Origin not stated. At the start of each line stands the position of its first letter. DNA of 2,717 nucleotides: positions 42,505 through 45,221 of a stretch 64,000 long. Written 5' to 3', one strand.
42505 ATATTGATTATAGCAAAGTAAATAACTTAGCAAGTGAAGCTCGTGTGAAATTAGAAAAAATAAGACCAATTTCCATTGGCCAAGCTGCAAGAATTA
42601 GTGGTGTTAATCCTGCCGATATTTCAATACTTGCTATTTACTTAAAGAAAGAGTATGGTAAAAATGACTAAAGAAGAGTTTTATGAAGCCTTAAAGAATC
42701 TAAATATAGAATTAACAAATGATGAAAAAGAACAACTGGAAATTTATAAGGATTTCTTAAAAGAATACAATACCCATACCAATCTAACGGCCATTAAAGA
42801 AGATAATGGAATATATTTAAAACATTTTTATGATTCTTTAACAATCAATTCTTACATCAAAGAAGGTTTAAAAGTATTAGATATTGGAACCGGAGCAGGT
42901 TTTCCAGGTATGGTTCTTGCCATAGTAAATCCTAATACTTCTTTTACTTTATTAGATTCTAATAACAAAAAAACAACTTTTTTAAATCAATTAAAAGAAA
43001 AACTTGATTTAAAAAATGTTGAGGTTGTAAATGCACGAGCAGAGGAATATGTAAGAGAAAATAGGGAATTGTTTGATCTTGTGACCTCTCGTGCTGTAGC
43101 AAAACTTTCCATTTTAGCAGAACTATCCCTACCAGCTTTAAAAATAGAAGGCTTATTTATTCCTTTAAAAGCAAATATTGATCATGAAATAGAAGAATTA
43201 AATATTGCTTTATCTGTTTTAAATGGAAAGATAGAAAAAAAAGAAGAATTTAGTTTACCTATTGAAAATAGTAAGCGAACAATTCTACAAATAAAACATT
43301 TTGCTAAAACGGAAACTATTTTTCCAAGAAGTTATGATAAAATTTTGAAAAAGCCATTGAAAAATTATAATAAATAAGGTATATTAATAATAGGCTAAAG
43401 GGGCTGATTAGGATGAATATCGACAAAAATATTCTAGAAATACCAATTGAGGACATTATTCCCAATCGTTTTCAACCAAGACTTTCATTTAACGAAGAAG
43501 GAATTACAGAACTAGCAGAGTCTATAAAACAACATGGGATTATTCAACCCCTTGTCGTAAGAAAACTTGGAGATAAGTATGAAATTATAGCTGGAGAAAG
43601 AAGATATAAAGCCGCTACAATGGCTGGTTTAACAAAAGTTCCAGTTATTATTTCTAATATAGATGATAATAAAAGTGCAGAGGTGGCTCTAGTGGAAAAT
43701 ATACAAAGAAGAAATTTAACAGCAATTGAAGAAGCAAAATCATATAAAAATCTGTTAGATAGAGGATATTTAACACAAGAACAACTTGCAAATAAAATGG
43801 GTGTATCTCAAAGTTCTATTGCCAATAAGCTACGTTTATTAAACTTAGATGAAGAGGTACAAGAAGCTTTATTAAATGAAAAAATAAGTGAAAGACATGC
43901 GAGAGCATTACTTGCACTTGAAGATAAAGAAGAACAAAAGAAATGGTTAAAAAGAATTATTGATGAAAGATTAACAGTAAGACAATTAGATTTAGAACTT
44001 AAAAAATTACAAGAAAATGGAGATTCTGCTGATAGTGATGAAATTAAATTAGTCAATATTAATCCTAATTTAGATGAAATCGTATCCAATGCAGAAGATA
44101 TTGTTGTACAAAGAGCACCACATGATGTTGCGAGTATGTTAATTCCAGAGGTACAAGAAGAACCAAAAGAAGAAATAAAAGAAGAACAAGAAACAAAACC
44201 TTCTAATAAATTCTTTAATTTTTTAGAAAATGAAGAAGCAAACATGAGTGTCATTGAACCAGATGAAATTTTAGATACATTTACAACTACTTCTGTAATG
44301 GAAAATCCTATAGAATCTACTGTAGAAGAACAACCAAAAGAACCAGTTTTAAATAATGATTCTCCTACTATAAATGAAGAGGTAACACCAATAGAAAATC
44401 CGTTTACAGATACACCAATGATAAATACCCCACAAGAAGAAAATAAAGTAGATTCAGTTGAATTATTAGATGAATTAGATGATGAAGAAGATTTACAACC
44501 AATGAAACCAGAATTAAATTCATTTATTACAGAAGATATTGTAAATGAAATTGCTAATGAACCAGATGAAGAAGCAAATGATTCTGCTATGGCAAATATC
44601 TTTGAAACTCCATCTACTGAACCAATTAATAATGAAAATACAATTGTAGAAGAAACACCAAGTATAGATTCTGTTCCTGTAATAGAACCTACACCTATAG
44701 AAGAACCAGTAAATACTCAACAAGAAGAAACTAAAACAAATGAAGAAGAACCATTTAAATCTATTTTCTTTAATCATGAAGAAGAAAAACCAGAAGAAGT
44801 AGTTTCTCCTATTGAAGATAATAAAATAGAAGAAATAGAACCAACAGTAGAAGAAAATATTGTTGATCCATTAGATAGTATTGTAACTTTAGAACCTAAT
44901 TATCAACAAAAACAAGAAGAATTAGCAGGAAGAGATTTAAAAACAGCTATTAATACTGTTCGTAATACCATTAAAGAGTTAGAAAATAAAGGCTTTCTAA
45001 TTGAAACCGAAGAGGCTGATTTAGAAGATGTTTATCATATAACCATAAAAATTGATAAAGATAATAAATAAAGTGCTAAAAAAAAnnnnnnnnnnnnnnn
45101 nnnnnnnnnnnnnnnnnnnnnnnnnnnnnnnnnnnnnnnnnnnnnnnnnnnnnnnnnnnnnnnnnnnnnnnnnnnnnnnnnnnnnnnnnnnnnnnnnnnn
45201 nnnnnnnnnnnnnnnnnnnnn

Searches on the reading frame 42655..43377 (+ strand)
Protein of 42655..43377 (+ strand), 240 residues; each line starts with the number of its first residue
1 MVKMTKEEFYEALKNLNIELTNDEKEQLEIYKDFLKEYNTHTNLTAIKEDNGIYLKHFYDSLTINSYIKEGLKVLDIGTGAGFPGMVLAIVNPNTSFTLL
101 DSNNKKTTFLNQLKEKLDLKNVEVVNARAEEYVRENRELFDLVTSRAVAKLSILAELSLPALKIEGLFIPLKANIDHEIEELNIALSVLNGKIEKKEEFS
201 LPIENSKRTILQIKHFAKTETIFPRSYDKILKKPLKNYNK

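Call 13: search_protein_families(library=pfam, proteins=[window:42655-43377:+], max_evalue=0.01)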
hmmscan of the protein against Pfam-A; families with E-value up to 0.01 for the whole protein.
window:42655-43377:+ (240 aa): 7 families
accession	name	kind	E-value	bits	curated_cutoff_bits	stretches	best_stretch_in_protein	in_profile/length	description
PF02527.21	GidB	-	1.9e-49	168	27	1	25-193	2-170/184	rRNA small subunit methyltransferase G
PF13847.12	Methyltransf_31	-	2.1e-11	44.1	27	1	68-152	1-87/145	Methyltransferase domain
PF05175.20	MTS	-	4.2e-05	23.7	23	1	71-135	32-96/170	Methyltransferase small domain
PF13649.12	Methyltransf_25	-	4.9e-05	24.4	27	1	74-146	1-71/97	Methyltransferase domain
PF03848.20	TehB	-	0.0016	18.4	20.4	1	71-130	31-88/193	Tellurite resistance protein TehB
PF08242.18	Methyltransf_12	-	0.007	17.5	30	0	75-148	1-74/98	Methyltransferase domain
PF10294.15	Methyltransf_16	-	0.0095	16.1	21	0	54-108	31-84/174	Lysine methyltransferase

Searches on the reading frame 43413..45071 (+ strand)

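Call 13: search_protein_families(library=pfam, proteins=[window:43413-45071:+], max_evalue=0.01)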
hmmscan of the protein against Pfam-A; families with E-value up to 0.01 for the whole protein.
window:43413-45071:+ (552 aa): 9 families
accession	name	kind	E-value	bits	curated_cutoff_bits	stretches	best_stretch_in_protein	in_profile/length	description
PF02195.25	ParB_N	-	3.2e-34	117.3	26.3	1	6-98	2-95/95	ParB N-terminal domain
PF17762.8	HTH_ParB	-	8.6e-33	113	22.6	1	101-200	2-101/102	ParB HTH domain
PF08279.18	HTH_11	-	2.6e-05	24.4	25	0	115-144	11-40/55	HTH domain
PF01978.25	TrmB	-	0.00021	21.5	25.6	0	107-143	10-46/68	Sugar-specific transcriptional regulator TrmB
PF13730.12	HTH_36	-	0.00049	20.3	25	0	119-143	25-49/55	Helix-turn-helix domain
PF01047.28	MarR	-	0.00088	19.6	24.6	0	115-141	13-39/59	MarR family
PF01381.28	HTH_3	-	0.003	18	23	1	115-137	5-27/55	Helix-turn-helix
PF13412.12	HTH_24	-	0.0072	16.3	21.9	0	114-138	12-36/48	Winged helix-turn-helix DNA-binding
PF20432.4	Xre-like-HTH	-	0.0083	16.8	25.8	0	108-145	12-52/63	Antitoxin Xre-like helix-turn-helix domain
